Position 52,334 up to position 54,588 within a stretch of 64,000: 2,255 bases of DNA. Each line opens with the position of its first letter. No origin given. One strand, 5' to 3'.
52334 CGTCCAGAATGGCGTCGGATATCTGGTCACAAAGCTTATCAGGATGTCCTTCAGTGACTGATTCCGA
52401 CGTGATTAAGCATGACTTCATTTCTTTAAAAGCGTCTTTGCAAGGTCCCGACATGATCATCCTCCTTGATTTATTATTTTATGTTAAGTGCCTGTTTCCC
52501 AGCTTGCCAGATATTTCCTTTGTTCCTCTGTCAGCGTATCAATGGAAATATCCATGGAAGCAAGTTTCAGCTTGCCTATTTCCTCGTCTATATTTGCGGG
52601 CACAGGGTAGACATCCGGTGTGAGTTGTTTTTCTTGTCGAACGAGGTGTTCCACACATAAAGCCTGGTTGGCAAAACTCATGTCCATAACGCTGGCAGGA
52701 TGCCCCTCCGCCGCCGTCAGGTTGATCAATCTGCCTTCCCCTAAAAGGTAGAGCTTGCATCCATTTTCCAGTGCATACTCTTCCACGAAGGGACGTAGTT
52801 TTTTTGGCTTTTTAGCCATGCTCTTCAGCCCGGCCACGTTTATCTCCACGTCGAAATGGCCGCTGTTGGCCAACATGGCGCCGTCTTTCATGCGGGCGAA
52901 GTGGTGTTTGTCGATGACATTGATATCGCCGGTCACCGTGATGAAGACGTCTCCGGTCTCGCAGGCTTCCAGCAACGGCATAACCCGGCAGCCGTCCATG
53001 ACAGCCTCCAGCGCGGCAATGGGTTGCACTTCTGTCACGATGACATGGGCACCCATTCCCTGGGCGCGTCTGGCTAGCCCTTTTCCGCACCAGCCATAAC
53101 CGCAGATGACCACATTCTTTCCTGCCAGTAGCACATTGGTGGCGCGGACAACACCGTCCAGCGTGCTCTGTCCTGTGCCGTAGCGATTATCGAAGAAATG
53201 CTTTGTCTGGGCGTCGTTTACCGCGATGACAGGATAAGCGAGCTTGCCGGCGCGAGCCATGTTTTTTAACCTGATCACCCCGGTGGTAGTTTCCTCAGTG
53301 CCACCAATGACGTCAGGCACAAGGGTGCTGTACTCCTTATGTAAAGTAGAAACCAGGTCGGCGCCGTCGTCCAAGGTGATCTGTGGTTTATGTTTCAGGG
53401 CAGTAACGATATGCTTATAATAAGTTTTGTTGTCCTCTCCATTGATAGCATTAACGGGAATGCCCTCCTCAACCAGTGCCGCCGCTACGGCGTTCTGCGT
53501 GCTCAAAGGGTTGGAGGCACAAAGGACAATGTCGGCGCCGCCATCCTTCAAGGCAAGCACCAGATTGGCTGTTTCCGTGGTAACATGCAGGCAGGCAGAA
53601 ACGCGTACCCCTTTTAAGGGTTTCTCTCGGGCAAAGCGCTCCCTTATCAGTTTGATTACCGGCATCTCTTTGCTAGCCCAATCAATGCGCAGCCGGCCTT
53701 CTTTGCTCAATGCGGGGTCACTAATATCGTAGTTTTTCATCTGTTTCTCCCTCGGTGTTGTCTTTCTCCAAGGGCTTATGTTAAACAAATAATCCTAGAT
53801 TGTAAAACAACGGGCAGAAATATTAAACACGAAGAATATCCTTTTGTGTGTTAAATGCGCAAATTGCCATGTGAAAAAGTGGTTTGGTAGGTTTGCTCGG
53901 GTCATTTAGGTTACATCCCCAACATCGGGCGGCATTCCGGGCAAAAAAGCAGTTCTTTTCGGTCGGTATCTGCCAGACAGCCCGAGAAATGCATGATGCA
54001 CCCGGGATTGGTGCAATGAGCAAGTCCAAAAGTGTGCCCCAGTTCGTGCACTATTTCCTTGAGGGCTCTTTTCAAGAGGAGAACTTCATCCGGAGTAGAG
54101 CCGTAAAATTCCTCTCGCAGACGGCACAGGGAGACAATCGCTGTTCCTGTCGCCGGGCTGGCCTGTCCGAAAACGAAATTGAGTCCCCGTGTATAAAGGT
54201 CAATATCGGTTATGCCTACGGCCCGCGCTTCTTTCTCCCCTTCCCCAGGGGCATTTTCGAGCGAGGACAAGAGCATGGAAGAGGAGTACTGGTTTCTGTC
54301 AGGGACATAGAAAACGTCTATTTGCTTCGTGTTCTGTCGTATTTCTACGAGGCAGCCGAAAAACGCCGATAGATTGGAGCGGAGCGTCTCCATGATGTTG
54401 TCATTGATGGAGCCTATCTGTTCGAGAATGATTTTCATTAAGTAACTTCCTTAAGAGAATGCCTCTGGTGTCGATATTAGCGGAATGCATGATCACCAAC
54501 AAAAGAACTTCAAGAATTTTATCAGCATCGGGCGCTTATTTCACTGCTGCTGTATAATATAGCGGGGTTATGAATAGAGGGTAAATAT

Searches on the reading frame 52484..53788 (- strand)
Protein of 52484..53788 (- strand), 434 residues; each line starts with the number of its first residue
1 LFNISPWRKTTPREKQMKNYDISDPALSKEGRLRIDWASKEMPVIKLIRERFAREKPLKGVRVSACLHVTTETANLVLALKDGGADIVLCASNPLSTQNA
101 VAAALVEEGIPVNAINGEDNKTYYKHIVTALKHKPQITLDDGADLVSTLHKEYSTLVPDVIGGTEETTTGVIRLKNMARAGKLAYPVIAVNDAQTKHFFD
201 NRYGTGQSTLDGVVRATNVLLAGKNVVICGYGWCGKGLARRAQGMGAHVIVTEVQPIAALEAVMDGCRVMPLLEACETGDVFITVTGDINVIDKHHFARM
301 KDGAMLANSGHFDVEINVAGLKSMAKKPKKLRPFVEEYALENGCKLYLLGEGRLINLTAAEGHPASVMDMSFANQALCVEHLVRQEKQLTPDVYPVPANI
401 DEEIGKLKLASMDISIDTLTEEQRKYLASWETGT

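Call 3: search_protein_families(library=ncbifam, proteins=[window:52484-53788:-], max_evalue=0.00001)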
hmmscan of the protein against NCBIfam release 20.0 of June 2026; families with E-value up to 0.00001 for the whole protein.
window:52484-53788:- (434 aa): 5 families
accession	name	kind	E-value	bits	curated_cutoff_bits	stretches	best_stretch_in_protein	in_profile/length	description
TIGR00936.1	ahcY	equivalog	1.4e-187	623.6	497.6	1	20-434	1-416/416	adenosylhomocysteinase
NF004005.0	PRK05476.2-3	equivalog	8.5e-187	621.1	275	1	17-432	2-417/418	adenosylhomocysteinase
NF004010.0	PRK05476.3-3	equivalog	1.5e-80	271.2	512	1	26-424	13-420/432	adenosylhomocysteinase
NF004009.0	PRK05476.3-2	equivalog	3e-64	217.6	485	1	31-409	78-454/487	adenosylhomocysteinase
NF004008.0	PRK05476.3-1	equivalog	5.5e-22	78.3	440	1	167-403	101-317/326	adenosylhomocysteinase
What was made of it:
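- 52484..53788 (-): AhcY: S-adenosylhomocysteine hydrolase (SAM-cycle context). TIGR00936 scores 624 bits (call 3).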

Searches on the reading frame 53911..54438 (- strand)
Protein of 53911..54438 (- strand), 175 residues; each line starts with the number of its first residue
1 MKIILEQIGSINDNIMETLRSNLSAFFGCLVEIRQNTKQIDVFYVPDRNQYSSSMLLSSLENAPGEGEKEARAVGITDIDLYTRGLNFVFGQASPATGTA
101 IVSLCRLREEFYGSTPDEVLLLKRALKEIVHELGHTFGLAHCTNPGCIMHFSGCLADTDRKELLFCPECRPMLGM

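Call 3: search_protein_families(library=ncbifam, proteins=[window:53911-54438:-], max_evalue=0.00001)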
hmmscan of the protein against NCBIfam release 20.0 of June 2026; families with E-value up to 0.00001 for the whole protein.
window:53911-54438:- (175 aa): 2 families
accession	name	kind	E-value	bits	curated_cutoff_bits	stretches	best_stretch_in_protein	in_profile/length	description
NF033823.0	archmetzin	subfamily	3e-54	183.5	145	1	3-171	2-168/170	archaemetzincin family Zn-dependent metalloprotease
NF033824.1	Myxo_non_zincin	equivalog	1.6e-24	86.7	250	1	3-171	5-167/174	non-proteolytic archaemetzincin-like protein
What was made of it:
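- Checked: An archaemetzincin gene (53911-54438) separates them from the pair (call 3).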

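Call 4: search_protein_families(library=pfam, proteins=[window:53911-54438:-], max_evalue=0.00001)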
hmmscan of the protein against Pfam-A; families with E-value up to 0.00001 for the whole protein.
window:53911-54438:- (175 aa): 1 family
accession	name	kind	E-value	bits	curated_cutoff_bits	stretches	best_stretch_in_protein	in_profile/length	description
PF07998.17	Peptidase_M54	-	2.6e-26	93.3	24.4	1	46-170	63-189/194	Peptidase family M54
